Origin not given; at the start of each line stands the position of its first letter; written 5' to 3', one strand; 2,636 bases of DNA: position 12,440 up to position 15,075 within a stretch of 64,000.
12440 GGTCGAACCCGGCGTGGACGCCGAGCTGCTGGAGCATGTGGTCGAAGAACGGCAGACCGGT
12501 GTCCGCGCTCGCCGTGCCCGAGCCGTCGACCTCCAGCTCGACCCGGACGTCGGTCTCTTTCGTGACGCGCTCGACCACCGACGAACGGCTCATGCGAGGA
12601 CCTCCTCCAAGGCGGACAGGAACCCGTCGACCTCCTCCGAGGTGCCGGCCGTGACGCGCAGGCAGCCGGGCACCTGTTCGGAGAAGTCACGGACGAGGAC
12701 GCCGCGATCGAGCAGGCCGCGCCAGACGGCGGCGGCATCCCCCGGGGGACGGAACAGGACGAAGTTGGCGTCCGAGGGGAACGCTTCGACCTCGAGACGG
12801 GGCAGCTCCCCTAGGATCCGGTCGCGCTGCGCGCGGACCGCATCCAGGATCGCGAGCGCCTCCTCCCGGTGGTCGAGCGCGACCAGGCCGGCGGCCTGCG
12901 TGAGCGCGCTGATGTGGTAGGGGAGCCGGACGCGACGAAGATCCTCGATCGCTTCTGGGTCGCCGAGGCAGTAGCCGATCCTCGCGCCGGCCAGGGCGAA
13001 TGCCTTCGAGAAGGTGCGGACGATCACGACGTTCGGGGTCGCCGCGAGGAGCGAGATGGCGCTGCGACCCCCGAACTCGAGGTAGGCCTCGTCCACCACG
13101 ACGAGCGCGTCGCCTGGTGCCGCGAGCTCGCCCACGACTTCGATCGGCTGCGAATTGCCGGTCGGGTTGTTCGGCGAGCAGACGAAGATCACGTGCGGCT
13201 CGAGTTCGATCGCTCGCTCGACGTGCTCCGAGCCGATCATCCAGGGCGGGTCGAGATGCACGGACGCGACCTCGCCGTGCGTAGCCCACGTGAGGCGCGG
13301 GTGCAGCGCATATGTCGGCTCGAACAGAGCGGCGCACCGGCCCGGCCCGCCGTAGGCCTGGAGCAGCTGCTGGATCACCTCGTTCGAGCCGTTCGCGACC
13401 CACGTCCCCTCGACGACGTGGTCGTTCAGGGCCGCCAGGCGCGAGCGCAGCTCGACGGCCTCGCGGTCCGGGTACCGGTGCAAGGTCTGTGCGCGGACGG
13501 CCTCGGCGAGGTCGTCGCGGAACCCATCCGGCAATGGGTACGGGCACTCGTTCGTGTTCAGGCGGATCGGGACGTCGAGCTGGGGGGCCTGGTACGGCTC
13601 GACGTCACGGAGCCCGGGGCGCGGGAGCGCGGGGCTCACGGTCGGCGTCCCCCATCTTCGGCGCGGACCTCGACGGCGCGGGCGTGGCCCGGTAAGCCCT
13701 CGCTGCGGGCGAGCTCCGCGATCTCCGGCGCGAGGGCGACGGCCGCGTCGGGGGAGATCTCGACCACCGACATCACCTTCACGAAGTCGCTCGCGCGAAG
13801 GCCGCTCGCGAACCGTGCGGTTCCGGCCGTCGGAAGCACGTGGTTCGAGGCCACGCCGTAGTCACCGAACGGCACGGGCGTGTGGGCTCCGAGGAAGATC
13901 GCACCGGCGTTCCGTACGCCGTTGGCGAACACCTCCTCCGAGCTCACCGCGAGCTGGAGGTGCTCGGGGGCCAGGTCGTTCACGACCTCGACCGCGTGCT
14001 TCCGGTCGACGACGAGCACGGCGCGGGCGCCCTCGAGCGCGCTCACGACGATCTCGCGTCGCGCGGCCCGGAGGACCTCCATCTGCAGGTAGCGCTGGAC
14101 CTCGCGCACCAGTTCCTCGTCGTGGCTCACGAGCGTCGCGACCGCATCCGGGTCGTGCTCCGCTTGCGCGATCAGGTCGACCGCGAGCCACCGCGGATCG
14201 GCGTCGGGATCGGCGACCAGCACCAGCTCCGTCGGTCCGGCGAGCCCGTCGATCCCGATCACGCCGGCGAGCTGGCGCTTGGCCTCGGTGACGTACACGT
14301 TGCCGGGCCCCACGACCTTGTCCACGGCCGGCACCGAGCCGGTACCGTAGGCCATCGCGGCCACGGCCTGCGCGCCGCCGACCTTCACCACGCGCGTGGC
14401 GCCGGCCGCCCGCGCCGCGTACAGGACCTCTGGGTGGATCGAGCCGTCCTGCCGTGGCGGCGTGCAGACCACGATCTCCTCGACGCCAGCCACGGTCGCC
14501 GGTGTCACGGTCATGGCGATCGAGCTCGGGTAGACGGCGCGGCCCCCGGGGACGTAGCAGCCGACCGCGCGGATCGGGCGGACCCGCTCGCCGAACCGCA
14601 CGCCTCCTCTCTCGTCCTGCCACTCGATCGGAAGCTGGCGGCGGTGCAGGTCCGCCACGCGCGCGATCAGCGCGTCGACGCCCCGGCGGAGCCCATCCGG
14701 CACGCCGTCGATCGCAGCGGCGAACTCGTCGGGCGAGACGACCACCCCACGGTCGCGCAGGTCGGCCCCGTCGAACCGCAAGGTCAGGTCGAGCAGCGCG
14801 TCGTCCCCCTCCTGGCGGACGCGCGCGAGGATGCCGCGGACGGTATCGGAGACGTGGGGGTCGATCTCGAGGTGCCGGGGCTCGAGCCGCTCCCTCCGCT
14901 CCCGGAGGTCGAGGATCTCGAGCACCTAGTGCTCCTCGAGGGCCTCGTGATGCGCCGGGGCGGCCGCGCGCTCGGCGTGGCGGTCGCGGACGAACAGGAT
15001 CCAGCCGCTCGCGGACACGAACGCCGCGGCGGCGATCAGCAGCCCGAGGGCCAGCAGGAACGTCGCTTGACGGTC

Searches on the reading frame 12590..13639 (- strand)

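Call 33: search_protein_families(library=pfam, proteins=[window:12590-13639:-], max_evalue=0.001)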
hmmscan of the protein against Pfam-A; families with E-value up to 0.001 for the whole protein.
window:12590-13639:- (349 aa): 2 families
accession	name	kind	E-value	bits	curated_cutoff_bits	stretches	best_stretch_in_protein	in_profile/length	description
PF00155.27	Aminotran_1_2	-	2.3e-54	185.4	19.7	1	25-344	4-361/361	Aminotransferase class I and II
PF00266.25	Aminotran_5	-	5.7e-05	22.7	21.5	1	122-185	114-177/371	Aminotransferase class-V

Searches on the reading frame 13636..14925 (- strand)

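Call 33: search_protein_families(library=pfam, proteins=[window:13636-14925:-], max_evalue=0.001)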
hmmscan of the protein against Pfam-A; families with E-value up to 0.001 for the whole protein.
window:13636-14925:- (429 aa): 1 family
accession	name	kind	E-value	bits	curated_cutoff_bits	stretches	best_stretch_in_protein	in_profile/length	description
PF00815.25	Histidinol_dh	-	9.2e-149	496.3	27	1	22-421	8-410/411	Histidinol dehydrogenase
